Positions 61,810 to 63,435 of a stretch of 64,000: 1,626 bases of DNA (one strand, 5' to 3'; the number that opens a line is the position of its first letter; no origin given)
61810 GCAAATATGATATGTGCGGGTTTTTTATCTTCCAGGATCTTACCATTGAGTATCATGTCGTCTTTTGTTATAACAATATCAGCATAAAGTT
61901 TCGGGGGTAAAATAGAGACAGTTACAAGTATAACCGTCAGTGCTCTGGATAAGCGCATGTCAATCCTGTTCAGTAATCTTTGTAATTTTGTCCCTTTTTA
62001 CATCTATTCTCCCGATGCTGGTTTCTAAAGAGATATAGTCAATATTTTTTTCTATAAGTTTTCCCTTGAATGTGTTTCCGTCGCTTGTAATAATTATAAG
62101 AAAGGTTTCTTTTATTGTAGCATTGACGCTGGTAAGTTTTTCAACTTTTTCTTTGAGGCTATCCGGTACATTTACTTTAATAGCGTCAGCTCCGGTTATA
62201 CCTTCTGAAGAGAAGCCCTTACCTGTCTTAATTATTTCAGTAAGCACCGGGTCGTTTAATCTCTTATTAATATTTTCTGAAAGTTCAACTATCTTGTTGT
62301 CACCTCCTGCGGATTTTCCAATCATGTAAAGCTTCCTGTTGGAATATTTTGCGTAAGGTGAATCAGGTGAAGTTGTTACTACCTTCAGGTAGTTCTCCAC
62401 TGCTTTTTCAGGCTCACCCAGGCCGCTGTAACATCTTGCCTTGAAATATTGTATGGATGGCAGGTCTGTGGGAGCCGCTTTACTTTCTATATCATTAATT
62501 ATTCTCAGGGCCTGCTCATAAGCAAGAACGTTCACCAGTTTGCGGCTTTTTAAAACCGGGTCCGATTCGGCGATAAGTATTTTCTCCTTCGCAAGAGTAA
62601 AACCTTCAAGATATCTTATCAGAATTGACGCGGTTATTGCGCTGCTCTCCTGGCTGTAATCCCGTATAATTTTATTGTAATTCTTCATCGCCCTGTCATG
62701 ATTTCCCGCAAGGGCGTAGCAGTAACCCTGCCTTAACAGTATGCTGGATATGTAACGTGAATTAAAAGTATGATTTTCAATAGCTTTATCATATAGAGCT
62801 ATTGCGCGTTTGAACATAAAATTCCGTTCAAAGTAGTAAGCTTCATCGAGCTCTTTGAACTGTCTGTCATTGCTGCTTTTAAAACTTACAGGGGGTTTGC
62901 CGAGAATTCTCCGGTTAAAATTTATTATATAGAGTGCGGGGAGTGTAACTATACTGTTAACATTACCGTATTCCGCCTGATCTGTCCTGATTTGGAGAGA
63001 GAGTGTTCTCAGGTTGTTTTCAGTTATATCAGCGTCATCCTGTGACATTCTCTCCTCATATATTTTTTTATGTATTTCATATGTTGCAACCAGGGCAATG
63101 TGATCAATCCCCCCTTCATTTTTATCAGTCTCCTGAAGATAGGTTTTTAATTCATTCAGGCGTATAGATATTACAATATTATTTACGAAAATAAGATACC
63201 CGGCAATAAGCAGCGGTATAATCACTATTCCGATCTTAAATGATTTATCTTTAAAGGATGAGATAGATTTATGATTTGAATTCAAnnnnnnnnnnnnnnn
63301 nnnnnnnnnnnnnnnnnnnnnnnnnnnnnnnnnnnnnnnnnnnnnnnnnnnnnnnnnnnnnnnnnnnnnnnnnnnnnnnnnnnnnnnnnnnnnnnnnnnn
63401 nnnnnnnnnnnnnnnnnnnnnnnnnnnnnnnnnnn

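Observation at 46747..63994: Two paralogous TM-TPR / OM beta-barrel / secreted lipoprotein modules, each wired to a HAMP signalling enzyme (PP2C phosphatase versus GGDEF)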

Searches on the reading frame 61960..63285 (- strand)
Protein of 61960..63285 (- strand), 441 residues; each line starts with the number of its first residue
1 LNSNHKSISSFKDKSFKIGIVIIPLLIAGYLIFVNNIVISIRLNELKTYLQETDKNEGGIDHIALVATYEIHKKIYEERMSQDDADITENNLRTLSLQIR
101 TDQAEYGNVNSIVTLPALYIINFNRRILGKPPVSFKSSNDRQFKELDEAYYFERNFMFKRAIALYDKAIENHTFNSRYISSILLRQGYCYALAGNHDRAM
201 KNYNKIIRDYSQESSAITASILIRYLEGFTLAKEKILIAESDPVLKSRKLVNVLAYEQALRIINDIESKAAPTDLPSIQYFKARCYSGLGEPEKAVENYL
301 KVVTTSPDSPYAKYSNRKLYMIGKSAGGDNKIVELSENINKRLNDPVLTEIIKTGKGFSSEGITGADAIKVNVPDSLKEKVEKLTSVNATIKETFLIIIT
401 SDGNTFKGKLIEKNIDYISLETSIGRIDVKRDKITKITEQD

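Call 6: search_protein_families(library=pfam, proteins=[window:61960-63285:-], max_evalue=0.1)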
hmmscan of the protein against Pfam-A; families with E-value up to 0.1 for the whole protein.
window:61960-63285:- (441 aa): 14 families
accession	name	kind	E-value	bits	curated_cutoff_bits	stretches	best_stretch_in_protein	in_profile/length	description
PF13174.12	TPR_6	-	6.8e-10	39.4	26.3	1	183-211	3-31/33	Tetratricopeptide repeat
PF00515.34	TPR_1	-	2.8e-09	36.8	27.8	2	182-207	3-28/34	Tetratricopeptide repeat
PF07719.23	TPR_2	-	1.2e-08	34.8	27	0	182-208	3-29/34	Tetratricopeptide repeat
PF13181.12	TPR_8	-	4.3e-08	33.1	25.7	1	278-308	3-33/34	Tetratricopeptide repeat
PF13428.12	TPR_14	-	2.2e-06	28.2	23.5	0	278-312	3-37/44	Tetratricopeptide repeat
PF13424.12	TPR_12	-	1e-05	26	30.1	1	158-208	19-73/77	Tetratricopeptide repeat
PF13432.12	TPR_16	-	3.7e-05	24.5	32.7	1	158-212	13-63/65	Tetratricopeptide repeat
PF12895.13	ANAPC3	-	0.0003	21.5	27.2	1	155-209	2-53/82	Anaphase-promoting complex, cyclosome, subunit 3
PF25575.1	TPR_BSK1_C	-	0.0066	16.8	42.2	0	155-205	55-102/118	Serine/threonine-protein kinase BSK1-like, TPR repeats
PF13414.12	TPR_11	-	0.01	15.9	26.8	0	289-312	7-30/42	TPR repeat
PF14559.12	TPR_19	-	0.022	15.5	25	0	275-311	24-60/68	Tetratricopeptide repeat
PF14938.12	SNAP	-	0.039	13.9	25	0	255-321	137-200/282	Soluble NSF attachment protein, SNAP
PF24575.1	TPR_Slam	-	0.056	14.3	35.2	0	274-314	45-85/104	Surface lipoprotein assembly modifier, N-terminal TPR repeats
PF13176.12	TPR_7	-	0.057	14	27.9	0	282-307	5-30/36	Tetratricopeptide repeat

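Call 10: find_encoding_contigs(protein=window:61960-63285:-, flank=10000, max_places=4)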
Protein window:61960-63285:- (441 aa): no gene with exactly this product is on record in the collection.

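Call 73: search_protein_families(library=ncbifam, proteins=[window:61960-63285:-], max_evalue=0.001)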
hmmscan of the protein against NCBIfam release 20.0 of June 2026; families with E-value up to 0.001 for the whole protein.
window:61960-63285:- (441 aa): 3 families
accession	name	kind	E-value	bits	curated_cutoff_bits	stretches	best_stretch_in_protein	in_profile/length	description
TIGR02795.1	tol_pal_ybgF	equivalog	1.5e-06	28.8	90.1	0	148-219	47-115/119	tol-pal system protein YbgF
NF047558.1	TPR_END_plus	domain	5.1e-06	26.3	32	0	279-303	2-26/56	TPR end-of-group domain-containing protein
TIGR03302.1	OM_YfiO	subfamily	0.0003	20.4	81.4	0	155-322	46-161/239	outer membrane protein assembly factor BamD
